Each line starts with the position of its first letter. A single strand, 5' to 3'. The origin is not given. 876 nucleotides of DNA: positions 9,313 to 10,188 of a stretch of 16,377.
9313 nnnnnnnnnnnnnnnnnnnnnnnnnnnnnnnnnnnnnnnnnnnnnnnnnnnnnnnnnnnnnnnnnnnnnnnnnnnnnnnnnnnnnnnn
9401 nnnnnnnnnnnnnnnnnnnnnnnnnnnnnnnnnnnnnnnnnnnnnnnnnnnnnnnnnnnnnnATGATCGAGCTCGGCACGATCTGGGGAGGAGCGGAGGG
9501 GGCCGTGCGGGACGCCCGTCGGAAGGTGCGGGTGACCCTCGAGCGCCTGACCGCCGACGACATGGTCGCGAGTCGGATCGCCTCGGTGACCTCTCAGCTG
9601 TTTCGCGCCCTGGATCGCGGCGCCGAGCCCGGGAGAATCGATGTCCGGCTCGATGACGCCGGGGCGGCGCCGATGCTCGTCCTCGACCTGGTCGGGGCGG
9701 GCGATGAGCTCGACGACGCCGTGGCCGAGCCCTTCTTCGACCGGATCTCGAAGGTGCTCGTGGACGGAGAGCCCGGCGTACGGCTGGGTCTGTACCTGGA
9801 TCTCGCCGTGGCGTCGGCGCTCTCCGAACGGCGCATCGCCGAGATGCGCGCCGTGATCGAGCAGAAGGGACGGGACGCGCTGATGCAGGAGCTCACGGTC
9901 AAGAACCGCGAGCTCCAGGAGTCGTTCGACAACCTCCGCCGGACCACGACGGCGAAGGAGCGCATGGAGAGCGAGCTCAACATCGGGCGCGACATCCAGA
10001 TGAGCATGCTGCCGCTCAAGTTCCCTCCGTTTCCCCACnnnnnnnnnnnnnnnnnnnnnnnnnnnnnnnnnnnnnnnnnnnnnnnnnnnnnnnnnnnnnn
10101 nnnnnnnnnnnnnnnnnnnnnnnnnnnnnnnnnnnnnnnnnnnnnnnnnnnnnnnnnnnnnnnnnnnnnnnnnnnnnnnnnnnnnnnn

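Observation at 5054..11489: Stressosome-type locus with two different RsbR sensors and no sigma-factor output in cis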

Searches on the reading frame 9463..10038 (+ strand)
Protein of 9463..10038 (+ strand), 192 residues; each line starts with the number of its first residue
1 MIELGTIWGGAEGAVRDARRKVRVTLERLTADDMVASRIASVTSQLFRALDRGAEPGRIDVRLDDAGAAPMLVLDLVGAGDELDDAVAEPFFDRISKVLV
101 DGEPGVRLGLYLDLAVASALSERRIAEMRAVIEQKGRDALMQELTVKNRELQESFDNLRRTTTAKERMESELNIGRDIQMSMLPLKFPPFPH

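Call 30: find_related_loci(query=A2, collection=metagenome_contigs, flank=9000)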
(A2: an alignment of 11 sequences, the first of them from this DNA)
Query A2 (192 aa) in metagenome_contigs; peptide patterns used: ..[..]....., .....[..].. (x = any residue, [..] = any of these).
452 stretches matched a pattern; 298 encode a relative of the query (tblastn E <= 1e-3); the best 80 are kept; 80 distinct loci.
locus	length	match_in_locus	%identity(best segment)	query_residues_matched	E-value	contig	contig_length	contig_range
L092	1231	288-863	100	1-192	4e-134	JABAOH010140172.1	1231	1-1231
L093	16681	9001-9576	99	1-192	3e-122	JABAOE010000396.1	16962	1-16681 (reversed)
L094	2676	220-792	48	1-192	1e-45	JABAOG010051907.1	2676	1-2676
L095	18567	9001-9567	46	1-191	6e-44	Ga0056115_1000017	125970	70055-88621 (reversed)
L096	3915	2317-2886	45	1-191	3e-41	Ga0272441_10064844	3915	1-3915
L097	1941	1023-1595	43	2-192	4e-40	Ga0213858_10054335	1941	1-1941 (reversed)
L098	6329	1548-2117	44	1-191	2e-39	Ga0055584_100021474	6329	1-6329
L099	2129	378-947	46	1-191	2e-38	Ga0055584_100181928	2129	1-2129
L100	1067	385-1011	41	1-192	5e-39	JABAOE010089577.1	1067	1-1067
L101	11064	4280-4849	43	1-191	4e-37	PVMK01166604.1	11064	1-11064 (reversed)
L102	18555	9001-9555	40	4-191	9e-36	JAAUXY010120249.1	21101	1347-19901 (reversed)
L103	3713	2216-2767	40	4-191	2e-34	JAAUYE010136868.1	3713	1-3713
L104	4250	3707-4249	39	1-181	1e-30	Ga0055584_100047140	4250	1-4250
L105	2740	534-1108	68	1-192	2e-30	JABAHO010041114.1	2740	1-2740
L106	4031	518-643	76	150-191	2e-17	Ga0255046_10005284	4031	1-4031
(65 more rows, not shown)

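Call 35: predict_structure(alignment_id=A2)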
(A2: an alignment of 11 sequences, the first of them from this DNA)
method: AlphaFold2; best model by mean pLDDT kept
length: 192 residues; sequences in the alignment: 11
mean_pLDDT: 84.7   pTM: 0.69
mean pLDDT of the five models: 84.7, 83.8, 83.0, 82.2, 80.5
residues with pLDDT >= 90: 80; 70-90: 93; 50-70: 18; < 50: 1
segments of 3 or more residues with pLDDT < 50: none
pLDDT, mean of each block of 10 residues (from residue 1): 91 89 93 92 91 84 84 88 79 92 91 79 90 79 85 89 83 78 59 52
secondary structure, 60 per line:
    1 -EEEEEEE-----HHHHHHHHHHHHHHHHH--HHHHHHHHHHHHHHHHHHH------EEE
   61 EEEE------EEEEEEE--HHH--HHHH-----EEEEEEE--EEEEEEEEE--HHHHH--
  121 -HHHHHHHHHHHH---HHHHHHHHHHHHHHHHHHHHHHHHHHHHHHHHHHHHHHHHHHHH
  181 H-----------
elements in order: E2-8 H14-30 H33-51 E58-64 E71-77 H85-88 E94-100 E103-111 H114-118 H122-133 H137-181

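Call 56: search_protein_families(library=pfam, proteins=[L098:3604-4986:+, L098:5131-5802:+, L101:47-1483:+, L101:1648-2658:+, L101:6441-6860:+, L101:6691-7968:-, L101:7965-8393:-, L101:8671-10464:+, L102:11008-12597:+, L101:10503-11051:-], max_evalue=0.001)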
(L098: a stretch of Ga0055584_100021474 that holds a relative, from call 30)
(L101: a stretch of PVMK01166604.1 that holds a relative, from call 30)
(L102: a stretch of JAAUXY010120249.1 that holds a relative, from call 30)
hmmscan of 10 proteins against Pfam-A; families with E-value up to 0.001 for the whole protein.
L098:3604-4986:+ (460 aa): 3 families
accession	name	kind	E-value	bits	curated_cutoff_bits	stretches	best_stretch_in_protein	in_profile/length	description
PF00520.37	Ion_trans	-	2.5e-30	105.9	25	1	14-255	3-238/241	Ion transport protein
PF00027.35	cNMP_binding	-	4.7e-18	65.4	27.5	1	348-429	2-86/89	Cyclic nucleotide-binding domain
PF07885.22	Ion_trans_2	-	1.8e-11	44.2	22.5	1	188-251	16-78/79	Ion channel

L098:5131-5802:+ (223 aa): 0 families

L101:47-1483:+ (478 aa): 3 families
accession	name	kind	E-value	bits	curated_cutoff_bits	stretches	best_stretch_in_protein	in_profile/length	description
PF05598.16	DUF772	-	8.7e-18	64.5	23.1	1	60-126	1-71/74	Transposase domain (DUF772)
PF01609.27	DDE_Tnp_1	-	3.9e-17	63.1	23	1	232-460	19-200/200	Transposase DDE domain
PF13751.12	DDE_Tnp_1_6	-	8.1e-16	58.9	25.1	1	349-463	2-124/125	Transposase DDE domain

L101:1648-2658:+ (336 aa): 2 families
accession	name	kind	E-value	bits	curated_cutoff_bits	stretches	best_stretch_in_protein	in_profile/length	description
PF11563.14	Protoglobin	-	4.7e-24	85.6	25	1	48-198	5-156/158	Protoglobin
PF01740.26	STAS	-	3e-14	53.1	22.6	1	216-307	3-94/106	STAS domain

L101:6441-6860:+ (139 aa): 0 families

L101:6691-7968:- (425 aa): 1 family
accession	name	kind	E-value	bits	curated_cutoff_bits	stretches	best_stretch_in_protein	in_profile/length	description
PF02254.24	TrkA_N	-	7.6e-13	49.2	23.8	1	117-220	1-99/116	TrkA-N domain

L101:7965-8393:- (142 aa): 0 families

L101:8671-10464:+ (597 aa): 2 families
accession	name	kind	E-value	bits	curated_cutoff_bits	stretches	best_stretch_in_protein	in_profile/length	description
PF00909.26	Ammonium_transp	-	5.1e-104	348.6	23.2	1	106-499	1-399/399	Ammonium Transporter Family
PF17957.7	Big_7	-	6.2e-15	56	24.1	1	508-576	1-70/70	Bacterial Ig domain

L102:11008-12597:+ (529 aa): 1 family
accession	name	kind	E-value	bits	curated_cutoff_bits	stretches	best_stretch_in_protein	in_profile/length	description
PF02690.20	Na_Pi_cotrans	-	6.5e-28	97.9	29.1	2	14-147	1-134/137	Na+/Pi-cotransporter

L101:10503-11051:- (182 aa): 1 family
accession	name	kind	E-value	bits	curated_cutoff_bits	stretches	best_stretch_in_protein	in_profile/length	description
PF18318.6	Gln-synt_C-ter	-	7.8e-25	87.4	22.7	1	3-91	17-105/118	Glutamine synthetase C-terminal domain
